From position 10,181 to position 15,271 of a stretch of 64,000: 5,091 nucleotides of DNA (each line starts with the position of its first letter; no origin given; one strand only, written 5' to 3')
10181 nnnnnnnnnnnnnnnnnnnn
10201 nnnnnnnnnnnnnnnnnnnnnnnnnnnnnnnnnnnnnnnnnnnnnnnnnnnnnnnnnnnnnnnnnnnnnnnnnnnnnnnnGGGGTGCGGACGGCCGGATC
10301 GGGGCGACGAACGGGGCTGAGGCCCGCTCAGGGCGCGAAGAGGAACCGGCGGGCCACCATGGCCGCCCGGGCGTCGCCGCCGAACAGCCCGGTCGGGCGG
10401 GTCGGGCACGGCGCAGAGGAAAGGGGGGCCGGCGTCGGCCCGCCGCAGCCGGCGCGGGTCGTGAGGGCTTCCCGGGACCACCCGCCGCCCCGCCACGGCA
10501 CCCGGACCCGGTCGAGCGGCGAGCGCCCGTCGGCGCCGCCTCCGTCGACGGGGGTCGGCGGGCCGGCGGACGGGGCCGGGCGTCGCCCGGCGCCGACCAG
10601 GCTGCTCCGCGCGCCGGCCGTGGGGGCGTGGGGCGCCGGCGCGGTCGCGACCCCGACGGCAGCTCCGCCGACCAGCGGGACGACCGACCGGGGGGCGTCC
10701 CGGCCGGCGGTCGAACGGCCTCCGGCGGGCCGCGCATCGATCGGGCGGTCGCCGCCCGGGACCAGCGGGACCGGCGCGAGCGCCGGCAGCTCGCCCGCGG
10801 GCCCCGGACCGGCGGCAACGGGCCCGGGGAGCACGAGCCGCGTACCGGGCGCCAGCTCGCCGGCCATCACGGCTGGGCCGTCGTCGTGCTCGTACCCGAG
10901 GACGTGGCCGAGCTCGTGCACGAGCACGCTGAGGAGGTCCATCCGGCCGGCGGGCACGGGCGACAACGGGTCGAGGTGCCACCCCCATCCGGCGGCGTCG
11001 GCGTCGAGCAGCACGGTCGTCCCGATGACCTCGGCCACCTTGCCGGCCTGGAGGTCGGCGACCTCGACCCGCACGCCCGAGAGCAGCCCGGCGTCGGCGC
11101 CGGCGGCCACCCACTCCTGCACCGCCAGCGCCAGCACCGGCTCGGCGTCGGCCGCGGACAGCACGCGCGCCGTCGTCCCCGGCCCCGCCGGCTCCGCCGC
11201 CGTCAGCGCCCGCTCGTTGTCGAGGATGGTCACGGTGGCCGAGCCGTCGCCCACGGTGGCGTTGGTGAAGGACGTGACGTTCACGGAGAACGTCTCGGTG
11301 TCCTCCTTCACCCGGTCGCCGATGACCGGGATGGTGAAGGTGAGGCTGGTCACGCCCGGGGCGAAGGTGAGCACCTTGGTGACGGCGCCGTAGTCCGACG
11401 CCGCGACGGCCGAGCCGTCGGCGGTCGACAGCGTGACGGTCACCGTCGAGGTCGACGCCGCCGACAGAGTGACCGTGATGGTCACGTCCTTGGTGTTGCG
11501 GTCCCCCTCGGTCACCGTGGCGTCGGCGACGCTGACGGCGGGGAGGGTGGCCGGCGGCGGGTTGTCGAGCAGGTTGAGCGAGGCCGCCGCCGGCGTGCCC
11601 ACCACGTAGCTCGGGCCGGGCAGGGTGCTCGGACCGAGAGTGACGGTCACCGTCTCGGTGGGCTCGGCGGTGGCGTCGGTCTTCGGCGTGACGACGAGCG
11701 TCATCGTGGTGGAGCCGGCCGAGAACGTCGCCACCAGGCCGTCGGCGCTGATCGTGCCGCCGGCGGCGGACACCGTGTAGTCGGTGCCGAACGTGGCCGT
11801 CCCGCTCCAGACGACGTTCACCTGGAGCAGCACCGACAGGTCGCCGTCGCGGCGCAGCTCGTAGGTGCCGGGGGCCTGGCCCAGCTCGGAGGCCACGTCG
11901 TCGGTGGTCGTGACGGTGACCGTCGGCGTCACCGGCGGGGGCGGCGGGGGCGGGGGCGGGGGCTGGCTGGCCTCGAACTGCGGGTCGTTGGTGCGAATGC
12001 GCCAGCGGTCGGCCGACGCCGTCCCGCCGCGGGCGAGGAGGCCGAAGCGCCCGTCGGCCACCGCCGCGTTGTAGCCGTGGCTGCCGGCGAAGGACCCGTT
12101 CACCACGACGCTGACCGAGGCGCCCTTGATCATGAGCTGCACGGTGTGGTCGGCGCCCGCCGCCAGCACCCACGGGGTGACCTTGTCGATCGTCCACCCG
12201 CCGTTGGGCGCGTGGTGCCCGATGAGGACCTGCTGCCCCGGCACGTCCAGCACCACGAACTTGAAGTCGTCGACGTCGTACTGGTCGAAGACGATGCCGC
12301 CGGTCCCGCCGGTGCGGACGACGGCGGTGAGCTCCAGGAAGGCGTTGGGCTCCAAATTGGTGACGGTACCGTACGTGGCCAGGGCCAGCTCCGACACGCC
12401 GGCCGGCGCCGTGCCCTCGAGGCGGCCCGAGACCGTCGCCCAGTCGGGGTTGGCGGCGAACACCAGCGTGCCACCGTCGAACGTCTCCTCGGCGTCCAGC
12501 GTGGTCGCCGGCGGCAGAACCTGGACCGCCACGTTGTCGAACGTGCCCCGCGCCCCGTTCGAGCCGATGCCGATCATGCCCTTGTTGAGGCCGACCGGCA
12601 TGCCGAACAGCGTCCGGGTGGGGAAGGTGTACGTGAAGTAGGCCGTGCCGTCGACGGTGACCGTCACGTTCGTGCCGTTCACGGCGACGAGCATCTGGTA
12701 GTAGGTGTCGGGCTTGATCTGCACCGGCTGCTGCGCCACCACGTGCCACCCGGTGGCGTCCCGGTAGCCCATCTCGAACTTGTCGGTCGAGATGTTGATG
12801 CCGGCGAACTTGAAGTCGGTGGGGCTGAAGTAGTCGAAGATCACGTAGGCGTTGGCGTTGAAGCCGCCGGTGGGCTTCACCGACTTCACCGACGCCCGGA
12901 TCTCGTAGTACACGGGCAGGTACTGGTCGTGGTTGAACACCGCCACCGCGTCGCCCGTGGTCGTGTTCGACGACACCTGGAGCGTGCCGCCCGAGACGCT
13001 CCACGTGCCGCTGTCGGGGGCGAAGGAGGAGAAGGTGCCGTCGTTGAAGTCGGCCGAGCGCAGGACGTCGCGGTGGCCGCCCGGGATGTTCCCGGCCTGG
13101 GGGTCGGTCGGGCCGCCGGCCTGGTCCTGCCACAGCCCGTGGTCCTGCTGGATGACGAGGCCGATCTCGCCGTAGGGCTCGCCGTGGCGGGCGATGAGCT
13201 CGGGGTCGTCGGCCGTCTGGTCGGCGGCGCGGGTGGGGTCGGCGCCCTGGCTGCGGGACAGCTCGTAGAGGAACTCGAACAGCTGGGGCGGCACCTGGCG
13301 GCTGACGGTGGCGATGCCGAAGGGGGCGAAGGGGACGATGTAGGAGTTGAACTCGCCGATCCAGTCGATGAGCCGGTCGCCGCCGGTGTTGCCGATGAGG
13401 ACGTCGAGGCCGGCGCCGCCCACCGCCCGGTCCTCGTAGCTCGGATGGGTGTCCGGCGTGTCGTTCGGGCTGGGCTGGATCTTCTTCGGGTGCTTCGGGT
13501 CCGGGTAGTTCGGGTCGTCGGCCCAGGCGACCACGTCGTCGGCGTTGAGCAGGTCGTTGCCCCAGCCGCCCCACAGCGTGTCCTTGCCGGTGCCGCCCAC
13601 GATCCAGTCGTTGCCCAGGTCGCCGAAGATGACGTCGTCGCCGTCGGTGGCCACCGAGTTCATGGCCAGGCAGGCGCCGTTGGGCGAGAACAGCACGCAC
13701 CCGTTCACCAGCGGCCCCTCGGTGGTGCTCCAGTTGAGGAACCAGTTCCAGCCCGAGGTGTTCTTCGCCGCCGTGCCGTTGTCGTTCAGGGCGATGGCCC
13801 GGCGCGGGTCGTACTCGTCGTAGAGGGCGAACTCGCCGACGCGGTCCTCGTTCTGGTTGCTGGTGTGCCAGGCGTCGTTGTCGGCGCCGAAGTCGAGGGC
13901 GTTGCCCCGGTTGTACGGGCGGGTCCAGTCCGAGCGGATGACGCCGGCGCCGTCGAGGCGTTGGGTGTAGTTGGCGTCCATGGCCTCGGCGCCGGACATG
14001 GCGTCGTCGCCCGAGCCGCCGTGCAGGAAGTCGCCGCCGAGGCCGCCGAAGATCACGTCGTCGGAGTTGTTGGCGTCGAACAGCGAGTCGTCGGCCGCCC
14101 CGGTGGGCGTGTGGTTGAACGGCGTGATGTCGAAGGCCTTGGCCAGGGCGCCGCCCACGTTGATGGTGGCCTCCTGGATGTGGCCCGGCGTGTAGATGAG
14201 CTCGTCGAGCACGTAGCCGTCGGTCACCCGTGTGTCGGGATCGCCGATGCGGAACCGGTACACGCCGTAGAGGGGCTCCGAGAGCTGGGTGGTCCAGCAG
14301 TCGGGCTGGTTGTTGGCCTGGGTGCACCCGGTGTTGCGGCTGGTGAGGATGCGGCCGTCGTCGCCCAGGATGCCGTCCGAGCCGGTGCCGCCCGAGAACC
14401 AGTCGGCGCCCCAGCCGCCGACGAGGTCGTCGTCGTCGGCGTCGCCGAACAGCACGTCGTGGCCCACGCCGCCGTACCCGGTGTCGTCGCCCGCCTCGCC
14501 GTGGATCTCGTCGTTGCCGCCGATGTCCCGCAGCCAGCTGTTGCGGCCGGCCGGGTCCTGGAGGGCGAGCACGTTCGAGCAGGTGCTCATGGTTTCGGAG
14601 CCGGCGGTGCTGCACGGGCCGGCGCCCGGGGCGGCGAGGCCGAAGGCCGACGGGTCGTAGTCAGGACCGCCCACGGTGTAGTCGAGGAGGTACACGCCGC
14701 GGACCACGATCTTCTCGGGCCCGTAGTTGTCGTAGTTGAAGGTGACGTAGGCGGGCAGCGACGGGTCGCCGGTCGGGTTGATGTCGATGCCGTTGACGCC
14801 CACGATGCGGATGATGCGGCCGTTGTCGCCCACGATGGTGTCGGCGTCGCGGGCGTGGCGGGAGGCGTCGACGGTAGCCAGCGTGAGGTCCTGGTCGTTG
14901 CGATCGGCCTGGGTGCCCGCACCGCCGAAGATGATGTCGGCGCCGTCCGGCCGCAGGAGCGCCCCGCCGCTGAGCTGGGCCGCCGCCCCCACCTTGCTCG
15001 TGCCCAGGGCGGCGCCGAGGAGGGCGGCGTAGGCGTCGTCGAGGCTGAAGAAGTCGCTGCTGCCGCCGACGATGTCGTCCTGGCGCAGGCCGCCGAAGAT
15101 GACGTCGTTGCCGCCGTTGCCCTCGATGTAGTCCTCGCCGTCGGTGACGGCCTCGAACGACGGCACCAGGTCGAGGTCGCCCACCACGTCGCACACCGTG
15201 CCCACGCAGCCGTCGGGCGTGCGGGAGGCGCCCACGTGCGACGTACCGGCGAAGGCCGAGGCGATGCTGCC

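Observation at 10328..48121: One uninterrupted 37,794-nt ORF: a 12,597-residue secreted giant protein filling 59 percent of the window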

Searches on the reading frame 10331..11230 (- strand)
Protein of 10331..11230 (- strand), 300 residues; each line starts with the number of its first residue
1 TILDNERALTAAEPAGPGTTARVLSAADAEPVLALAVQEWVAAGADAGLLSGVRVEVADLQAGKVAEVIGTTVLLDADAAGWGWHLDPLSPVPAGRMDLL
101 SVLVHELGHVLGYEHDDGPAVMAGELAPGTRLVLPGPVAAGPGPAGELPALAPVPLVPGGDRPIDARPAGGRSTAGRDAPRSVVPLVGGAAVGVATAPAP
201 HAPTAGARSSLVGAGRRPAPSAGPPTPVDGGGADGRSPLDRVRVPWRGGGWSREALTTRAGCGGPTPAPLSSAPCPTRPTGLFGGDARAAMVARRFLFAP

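Call 90: search_protein_families(library=ncbifam, proteins=[window:10331-11230:-], max_evalue=10)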
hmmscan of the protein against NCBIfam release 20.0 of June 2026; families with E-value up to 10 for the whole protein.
window:10331-11230:- (300 aa): 4 families
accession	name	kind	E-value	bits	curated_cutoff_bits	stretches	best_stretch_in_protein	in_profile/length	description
NF038122.1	metallo_LGF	subfamily_domain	0.0002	21.5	80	1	86-113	131-157/274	NF038122 family metalloprotease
NF041905.1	MXAN_2677_2678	equivalog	0.013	14.5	250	1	97-129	182-215/283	myxosortase-dependent metalloprotease, MXAN_2677/MXAN_2678 family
TIGR03935.1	fragilysin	equivalog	0.093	11.6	190.7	1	101-117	340-356/386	fragilysin family metalloproteinase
NF033823.0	archmetzin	subfamily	0.3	11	145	1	101-116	124-139/170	archaemetzincin family Zn-dependent metalloprotease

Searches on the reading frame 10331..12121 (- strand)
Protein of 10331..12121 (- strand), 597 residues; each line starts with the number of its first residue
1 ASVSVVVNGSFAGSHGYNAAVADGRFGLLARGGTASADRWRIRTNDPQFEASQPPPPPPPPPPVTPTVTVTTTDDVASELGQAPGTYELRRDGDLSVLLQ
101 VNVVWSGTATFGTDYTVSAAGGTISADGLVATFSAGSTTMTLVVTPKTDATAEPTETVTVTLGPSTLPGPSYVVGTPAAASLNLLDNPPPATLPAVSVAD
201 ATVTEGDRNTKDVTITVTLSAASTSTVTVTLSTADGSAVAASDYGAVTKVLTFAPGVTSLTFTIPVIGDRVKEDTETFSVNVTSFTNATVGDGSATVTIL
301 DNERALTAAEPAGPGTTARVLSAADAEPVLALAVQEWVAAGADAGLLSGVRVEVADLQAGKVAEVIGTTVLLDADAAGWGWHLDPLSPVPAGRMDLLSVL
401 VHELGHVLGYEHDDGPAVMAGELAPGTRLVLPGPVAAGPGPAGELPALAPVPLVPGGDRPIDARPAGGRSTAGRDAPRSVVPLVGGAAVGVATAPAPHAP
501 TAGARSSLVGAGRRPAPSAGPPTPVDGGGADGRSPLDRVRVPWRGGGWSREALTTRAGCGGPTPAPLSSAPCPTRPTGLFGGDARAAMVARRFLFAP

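Call 8: search_protein_families(library=pfam, proteins=[window:10331-12121:-], max_evalue=0.01)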
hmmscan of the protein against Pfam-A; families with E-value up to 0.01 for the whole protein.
window:10331-12121:- (597 aa): 2 families
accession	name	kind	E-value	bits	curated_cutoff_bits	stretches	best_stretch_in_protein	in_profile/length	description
PF03160.20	Calx-beta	-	7e-21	74.9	27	1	200-302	14-118/119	Calx-beta domain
PF00413.30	Peptidase_M10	-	0.00016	22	24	1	391-420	103-133/159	Matrixin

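Call 25: search_protein_families(library=ncbifam, proteins=[window:10331-12121:-], max_evalue=0.01)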
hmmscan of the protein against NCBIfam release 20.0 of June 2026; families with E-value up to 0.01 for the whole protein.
window:10331-12121:- (597 aa): 3 families
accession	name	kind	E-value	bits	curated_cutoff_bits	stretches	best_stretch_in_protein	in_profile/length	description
TIGR00845.1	caca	equivalog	3.3e-09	35.1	679.85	1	211-291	411-489/921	sodium/calcium exchanger 1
NF038122.1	metallo_LGF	subfamily_domain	0.00021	21.4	80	1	382-410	130-157/274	NF038122 family metalloprotease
NF038115.1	SVAGG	subfamily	0.00025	20.2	150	1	207-303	276-375/407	SVAGG family GlyGly-CTERM protein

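Call 92: find_homologous_proteins(query=window:10331-12121:-, max_evalue=0.00001)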
Query window:10331-12121:- (597 aa): 697 proteins with E <= 0.00001 among 8000 candidates; the best 120 are listed.
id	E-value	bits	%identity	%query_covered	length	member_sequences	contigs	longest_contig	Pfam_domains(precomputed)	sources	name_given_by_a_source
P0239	2.0e-150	521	57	62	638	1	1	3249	PF03160.21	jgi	jgi:hypothetical protein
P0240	1.0e-140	489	38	33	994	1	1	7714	PF03968.20,PF03160.21,PF24547.2,PF18962.8,PF13860.13,PF07550.18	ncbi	ncbi:MAG TPA: Calx-beta domain-containing protein, partial [Candidatus Eisenbacteria bacterium]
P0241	8.7e-132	459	50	59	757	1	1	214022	PF00413.31,PF20579.5,PF03160.21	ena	-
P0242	7.9e-129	449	43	29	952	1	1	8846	PF03160.21,PF24547.2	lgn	-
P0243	6.0e-126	440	42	61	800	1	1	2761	PF03160.21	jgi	jgi:hypothetical protein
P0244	2.1e-123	431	45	69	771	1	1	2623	PF00413.31,PF03160.21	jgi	jgi:hypothetical protein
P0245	3.3e-114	401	34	38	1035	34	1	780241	PF03160.21,PF25800.2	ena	-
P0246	3.1e-111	391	54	16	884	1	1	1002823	PF03160.21,PF24547.2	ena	-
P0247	2.3e-110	388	46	61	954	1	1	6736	PF03160.21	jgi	jgi:hypothetical protein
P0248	3.9e-110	388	43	34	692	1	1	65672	PF03160.21,PF07550.18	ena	-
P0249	8.6e-106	373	37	35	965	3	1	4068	PF03160.21,PF24547.2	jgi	jgi:large repetitive protein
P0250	5.3e-104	367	47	59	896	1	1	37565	PF00413.31,PF03160.21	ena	-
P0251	1.6e-102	363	42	33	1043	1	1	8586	PF03160.21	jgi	jgi:Calx-beta domain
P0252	6.3e-102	361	39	33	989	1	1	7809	PF05223.18,PF03160.21,PF08522.17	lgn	-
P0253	1.5e-100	356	37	33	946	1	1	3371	PF03160.21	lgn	-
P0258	5.6e-94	334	44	61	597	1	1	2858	PF00413.31,PF03160.21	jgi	jgi:hypothetical protein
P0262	1.7e-93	333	44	61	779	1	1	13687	PF00413.31,PF03160.21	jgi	jgi:hypothetical protein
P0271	1.4e-88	316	41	61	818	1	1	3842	PF00413.31,PF03160.21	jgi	jgi:Calx-beta domain/Matrixin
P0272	3.9e-85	305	45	61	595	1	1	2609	PF00413.31,PF03160.21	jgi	-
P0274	2.7e-83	299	47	61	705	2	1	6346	PF00413.31,PF03160.21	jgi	jgi:hypothetical protein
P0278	1.0e-82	297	43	53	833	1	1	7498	PF00413.31,PF03160.21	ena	-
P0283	1.8e-81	293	46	61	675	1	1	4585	PF00413.31,PF03160.21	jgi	jgi:hypothetical protein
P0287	3.2e-79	286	41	75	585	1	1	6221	PF00413.31,PF03160.21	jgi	jgi:hypothetical protein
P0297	6.8e-76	275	43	57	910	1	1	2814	PF00413.31,PF03160.21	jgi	jgi:hypothetical protein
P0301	3.8e-75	272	40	73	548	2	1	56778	PF00413.31,PF03160.21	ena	-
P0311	4.4e-72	262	40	61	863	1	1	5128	PF00413.31,PF03160.21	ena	-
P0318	2.6e-71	259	47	57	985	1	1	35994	PF00413.31,PF03160.21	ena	-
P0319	2.8e-71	259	49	55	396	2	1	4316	PF00413.31,PF03160.21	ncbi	ncbi:MAG: hypothetical protein QOJ89_4044, partial [bacterium]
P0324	1.3e-69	254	51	43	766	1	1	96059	PF00413.31,PF03160.21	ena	-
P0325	4.6e-69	252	43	65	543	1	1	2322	PF00413.31,PF03160.21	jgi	jgi:hypothetical protein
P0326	5.9e-69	252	40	72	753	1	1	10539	PF00413.31,PF03160.21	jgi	jgi:hypothetical protein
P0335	2.7e-66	243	43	64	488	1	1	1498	PF00413.31,PF03160.21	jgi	jgi:hypothetical protein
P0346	3.8e-64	236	40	61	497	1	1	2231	PF00413.31,PF13688.13,PF03160.21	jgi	jgi:hypothetical protein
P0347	4.0e-64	236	41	74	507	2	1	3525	PF00413.31,PF03160.21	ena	-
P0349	5.2e-64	235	39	76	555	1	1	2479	PF00413.31,PF03160.21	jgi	jgi:hypothetical protein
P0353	4.6e-63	232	46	61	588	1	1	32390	PF00413.31,PF03160.21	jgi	jgi:hypothetical protein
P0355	1.6e-62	230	45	53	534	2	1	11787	PF00413.31,PF02494.23,PF03160.21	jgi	jgi:hypothetical protein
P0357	5.9e-62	229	39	73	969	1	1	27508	PF00413.31,PF03160.21,PF00353.26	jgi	jgi:hypothetical protein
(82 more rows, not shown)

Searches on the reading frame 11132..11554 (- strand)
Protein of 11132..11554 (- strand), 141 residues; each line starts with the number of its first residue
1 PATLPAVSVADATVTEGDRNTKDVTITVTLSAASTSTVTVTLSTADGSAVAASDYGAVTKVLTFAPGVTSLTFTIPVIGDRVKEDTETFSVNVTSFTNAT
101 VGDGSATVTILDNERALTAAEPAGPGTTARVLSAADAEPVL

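Call 59: search_protein_families(library=pfam, proteins=[window:11132-11554:-], max_evalue=1)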
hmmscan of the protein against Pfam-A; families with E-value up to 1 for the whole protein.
window:11132-11554:- (141 aa): 5 families
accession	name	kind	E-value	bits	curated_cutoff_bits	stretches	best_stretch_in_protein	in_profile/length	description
PF03160.20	Calx-beta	-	1.8e-18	67.1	27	1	11-113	14-118/119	Calx-beta domain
PF20579.4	LapA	-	0.00021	22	27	1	10-101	9-82/99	LapA domain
PF02680.19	DUF211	-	0.24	12.1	22.1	1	4-48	27-71/89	Uncharacterized ArCR, COG1888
PF08522.16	BT_3987-like_N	-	0.31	12.2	25.9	1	13-53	17-57/120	BT_3987-like, N-terminal domain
PF00703.27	Glyco_hydro_2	-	0.93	10.7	23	0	15-71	10-67/109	Glycosyl hydrolases family 2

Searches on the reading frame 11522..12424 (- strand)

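Call 59: search_protein_families(library=pfam, proteins=[window:11522-12424:-], max_evalue=1)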
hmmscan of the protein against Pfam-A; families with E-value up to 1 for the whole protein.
window:11522-12424:- (301 aa): 2 families
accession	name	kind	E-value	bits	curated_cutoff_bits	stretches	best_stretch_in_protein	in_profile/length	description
PF03442.20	CBM_X2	-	0.011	16.3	28.9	1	208-244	37-72/83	Carbohydrate binding domain X2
PF03160.20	Calx-beta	-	0.012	16.1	27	1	206-288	46-118/119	Calx-beta domain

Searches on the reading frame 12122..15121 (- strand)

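Call 8: search_protein_families(library=pfam, proteins=[window:12122-15121:-], max_evalue=0.01)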
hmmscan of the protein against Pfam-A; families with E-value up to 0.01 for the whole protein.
window:12122-15121:- (1000 aa): 3 families
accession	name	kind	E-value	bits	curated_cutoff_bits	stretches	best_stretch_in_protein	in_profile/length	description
PF00353.25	HemolysinCabind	-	7.5e-19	67.8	23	4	491-525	2-36/36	RTX calcium-binding nonapeptide repeat (4 copies)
PF06439.18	3keto-disac_hyd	-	2.7e-05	24.8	26.8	1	692-866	6-186/187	3-keto-disaccharide hydrolase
PF13385.13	Laminin_G_3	-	0.0067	17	27.6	1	761-866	37-140/151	Concanavalin A-like lectin/glucanases superfamily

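Call 25: search_protein_families(library=ncbifam, proteins=[window:12122-15121:-], max_evalue=0.01)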
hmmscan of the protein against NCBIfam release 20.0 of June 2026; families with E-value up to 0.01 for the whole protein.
window:12122-15121:- (1000 aa): 5 families
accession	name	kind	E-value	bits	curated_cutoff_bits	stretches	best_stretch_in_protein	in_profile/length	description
NF033943.0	RTX_toxin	subfamily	2.1e-10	39.5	1000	3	492-583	702-789/930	RTX family hemolysin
NF053766.1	ZapA_metallo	exception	1.1e-07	31.3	940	2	491-525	353-387/483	ZapA family metalloprotease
NF035945.1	Zn_serralysin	subfamily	1.6e-07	30.8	500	2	493-524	335-366/462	serralysin family metalloprotease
NF033203.1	entero_EhxA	exception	4.3e-07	28.5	2000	2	493-594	736-821/997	enterohemolysin EhxA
NF046115.1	Ca_rpt_SMc04171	equivalog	8.9e-07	28.4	625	2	192-256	412-476/574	SMc04171 family calcium-binding repeat protein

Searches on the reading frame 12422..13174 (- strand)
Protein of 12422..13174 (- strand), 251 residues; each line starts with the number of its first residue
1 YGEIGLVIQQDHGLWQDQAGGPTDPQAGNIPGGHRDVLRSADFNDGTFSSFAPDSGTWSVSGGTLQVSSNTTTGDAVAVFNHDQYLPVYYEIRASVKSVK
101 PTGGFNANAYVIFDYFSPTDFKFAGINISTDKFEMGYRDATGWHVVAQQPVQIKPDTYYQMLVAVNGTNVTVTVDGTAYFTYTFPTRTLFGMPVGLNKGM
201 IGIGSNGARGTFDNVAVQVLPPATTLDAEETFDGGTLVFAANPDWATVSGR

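Call 59: search_protein_families(library=pfam, proteins=[window:12422-13174:-], max_evalue=1)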
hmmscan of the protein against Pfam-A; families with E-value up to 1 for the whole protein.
window:12422-13174:- (251 aa): 6 families
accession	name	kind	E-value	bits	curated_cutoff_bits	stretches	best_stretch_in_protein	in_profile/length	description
PF06439.18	3keto-disac_hyd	-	2.4e-06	28.1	26.8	1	43-217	6-186/187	3-keto-disaccharide hydrolase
PF13385.13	Laminin_G_3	-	0.00053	20.6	27.6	1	111-217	36-140/151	Concanavalin A-like lectin/glucanases superfamily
PF13648.12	Lipocalin_4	-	0.013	16.8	22.4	1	42-73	41-73/89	Lipocalin-like domain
PF00054.30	Laminin_G_1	-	0.031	15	24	1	123-190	21-87/131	Laminin G domain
PF21708.4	Glyco_hydro_59_C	-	0.061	13.8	27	1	137-218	99-173/175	Galactocerebrosidase, C-terminal lectin domain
PF00337.29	Gal-bind_lectin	-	0.19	11.6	22.1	1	139-186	63-111/132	Galactoside-binding lectin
